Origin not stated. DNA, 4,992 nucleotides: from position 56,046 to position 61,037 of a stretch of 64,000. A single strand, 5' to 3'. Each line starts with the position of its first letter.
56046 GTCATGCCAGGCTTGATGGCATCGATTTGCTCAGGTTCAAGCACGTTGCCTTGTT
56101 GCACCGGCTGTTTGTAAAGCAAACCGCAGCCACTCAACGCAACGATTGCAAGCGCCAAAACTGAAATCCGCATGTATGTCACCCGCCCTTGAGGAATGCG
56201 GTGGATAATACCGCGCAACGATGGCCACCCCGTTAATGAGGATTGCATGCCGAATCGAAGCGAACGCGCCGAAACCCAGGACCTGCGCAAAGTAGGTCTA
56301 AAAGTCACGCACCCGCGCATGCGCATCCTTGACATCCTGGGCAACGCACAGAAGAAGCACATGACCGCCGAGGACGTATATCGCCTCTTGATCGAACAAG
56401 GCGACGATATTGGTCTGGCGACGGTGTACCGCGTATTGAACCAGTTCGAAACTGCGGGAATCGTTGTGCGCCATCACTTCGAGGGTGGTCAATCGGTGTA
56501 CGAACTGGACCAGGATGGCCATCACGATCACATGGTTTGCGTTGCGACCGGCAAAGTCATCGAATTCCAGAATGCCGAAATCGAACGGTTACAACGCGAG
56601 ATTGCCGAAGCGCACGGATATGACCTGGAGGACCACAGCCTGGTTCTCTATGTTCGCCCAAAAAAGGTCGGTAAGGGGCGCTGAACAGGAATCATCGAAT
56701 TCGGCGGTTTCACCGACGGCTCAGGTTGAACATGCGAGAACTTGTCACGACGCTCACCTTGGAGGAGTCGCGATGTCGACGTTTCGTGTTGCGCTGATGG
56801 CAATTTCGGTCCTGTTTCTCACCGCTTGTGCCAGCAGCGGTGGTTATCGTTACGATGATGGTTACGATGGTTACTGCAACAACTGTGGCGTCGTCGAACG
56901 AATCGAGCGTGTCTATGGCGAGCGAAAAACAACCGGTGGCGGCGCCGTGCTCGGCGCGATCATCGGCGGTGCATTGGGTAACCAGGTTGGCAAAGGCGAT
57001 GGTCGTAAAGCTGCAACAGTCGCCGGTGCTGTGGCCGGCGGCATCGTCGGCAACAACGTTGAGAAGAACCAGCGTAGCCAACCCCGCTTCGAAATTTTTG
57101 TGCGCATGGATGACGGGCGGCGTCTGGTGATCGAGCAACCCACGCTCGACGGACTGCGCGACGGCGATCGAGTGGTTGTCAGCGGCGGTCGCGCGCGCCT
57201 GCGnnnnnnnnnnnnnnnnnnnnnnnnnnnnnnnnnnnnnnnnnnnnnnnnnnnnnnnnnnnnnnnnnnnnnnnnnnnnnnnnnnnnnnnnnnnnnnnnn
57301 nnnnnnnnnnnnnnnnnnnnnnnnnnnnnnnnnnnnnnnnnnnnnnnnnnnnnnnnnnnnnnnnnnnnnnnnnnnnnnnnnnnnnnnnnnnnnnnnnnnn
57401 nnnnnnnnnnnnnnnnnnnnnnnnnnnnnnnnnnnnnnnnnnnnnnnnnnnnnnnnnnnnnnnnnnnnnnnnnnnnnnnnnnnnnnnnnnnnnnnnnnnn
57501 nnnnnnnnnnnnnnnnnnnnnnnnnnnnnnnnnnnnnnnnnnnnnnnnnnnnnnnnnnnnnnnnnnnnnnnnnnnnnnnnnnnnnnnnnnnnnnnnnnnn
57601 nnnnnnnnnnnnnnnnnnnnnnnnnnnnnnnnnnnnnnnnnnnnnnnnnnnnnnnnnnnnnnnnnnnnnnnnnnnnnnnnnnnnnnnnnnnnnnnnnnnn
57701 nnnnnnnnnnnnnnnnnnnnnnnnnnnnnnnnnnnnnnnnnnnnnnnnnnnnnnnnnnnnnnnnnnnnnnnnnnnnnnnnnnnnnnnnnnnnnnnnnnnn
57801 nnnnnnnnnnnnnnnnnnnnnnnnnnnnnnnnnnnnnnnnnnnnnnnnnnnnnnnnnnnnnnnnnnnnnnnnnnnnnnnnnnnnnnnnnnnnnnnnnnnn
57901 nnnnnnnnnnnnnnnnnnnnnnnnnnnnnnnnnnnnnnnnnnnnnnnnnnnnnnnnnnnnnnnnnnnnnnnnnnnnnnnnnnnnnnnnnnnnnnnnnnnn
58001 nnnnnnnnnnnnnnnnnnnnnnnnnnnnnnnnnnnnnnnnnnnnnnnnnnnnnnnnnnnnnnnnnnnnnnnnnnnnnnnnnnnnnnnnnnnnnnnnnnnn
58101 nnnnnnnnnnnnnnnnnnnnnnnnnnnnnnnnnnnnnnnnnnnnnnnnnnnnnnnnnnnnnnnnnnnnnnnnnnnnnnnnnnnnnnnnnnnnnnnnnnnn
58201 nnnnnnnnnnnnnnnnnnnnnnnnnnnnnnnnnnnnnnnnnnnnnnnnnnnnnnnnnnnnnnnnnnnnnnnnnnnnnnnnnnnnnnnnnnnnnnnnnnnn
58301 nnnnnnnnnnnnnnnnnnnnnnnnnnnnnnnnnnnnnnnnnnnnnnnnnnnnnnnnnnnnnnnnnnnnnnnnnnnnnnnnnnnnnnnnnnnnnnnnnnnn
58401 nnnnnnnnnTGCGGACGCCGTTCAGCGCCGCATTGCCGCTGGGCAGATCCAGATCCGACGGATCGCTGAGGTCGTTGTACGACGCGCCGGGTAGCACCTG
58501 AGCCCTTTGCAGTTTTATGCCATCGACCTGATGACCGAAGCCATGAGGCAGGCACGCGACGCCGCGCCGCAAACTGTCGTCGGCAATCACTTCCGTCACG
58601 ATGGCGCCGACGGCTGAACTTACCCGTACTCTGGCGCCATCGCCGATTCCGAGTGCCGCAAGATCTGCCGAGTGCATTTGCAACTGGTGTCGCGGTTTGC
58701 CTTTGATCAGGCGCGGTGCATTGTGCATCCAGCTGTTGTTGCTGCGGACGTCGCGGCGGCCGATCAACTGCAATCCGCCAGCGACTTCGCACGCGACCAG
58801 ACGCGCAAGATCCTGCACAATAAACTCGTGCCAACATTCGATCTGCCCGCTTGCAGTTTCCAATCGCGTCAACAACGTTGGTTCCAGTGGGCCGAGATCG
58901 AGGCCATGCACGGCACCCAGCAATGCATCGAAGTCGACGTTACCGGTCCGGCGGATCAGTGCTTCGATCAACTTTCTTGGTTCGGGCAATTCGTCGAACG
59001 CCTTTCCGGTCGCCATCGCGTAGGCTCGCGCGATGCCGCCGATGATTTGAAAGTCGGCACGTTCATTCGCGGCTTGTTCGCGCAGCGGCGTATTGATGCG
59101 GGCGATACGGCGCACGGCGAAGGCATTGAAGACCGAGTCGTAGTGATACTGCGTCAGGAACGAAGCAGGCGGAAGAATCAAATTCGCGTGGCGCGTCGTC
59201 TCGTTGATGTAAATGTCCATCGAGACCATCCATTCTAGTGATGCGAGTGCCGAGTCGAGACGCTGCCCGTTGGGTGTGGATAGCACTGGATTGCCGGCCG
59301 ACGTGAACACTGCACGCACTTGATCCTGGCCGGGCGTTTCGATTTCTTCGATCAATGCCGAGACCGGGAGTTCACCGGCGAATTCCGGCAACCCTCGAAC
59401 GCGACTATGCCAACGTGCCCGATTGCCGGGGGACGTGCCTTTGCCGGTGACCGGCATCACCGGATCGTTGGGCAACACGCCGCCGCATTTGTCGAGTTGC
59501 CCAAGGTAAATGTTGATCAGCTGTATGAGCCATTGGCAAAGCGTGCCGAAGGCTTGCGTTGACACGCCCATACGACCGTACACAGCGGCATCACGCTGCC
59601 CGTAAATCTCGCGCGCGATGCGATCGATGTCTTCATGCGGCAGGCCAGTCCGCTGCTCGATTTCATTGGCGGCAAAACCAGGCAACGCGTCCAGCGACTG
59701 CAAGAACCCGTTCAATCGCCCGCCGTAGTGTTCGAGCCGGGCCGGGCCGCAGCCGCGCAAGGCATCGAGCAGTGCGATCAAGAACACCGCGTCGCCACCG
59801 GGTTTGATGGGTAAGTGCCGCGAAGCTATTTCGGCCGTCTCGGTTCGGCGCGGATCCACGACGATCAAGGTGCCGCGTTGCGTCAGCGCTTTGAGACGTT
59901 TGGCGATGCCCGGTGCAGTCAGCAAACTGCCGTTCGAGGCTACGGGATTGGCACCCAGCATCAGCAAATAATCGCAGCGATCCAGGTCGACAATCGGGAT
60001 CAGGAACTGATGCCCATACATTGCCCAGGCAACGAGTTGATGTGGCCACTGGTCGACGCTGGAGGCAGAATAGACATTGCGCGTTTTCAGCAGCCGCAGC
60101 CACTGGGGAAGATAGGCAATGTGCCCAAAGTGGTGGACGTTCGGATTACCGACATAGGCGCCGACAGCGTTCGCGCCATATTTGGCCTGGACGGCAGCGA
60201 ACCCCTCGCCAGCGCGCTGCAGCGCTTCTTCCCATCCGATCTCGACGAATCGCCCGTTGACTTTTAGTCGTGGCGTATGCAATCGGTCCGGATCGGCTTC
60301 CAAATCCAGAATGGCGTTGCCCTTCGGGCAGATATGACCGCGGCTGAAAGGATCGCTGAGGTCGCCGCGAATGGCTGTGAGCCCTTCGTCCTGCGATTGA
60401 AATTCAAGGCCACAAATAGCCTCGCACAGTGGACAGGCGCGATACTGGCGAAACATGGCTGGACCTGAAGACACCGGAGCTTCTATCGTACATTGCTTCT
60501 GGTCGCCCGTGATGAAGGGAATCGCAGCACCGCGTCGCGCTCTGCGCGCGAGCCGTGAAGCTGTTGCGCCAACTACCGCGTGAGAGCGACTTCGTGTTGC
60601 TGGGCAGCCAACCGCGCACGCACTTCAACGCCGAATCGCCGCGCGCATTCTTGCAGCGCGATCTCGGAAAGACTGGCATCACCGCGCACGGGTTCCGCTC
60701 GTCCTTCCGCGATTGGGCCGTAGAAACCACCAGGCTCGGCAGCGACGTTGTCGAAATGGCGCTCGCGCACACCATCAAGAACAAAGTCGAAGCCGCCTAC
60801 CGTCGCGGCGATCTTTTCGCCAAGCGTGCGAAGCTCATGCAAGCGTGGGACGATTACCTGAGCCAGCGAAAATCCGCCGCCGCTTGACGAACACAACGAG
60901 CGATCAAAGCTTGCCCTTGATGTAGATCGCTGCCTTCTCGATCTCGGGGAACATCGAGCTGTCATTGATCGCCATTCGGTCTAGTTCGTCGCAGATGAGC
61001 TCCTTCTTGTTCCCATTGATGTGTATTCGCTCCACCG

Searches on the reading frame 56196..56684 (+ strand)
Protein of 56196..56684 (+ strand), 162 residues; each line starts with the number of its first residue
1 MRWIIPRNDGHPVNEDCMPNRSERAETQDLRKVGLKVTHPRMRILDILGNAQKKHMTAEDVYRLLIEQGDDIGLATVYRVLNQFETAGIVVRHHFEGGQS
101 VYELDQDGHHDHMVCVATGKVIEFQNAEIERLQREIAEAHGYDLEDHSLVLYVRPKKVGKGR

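Call 50: list_cluster_members(proteins=[P0001, P0003, P0002, P0004, window:56196-56684:+])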
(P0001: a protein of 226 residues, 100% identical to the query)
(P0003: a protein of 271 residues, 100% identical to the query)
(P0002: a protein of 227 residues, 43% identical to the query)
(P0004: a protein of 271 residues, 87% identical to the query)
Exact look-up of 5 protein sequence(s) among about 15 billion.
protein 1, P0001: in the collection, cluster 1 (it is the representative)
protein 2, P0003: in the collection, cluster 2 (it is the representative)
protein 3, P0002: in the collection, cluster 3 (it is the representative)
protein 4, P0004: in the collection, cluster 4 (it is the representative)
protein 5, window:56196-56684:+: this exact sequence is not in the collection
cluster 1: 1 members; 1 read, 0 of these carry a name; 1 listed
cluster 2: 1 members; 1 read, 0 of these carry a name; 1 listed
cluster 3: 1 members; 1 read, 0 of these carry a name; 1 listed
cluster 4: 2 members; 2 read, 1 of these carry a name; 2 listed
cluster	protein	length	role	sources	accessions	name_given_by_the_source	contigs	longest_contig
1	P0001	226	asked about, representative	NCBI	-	-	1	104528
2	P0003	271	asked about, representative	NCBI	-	-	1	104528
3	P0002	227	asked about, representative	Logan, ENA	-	-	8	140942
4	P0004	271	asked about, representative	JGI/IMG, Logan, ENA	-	hypothetical protein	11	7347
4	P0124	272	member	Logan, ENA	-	-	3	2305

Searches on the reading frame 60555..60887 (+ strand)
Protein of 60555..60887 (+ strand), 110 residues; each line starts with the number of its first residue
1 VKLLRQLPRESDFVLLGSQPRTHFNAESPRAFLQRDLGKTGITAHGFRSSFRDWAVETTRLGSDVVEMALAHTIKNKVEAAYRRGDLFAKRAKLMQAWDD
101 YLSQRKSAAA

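Call 4: search_protein_families(library=pfam, proteins=[window:60555-60887:+], max_evalue=1)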
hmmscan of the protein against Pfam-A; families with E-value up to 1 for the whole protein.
window:60555-60887:+ (110 aa): 0 families

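Call 6: search_protein_families(library=ncbifam, proteins=[window:60555-60887:+], max_evalue=1)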
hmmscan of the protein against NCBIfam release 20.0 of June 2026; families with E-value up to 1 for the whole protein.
window:60555-60887:+ (110 aa): 1 family
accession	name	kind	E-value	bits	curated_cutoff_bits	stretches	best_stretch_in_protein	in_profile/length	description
NF007246.0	PRK09692.1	domain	8.7e-11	41.1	434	1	4-104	295-395/413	integrase domain-containing protein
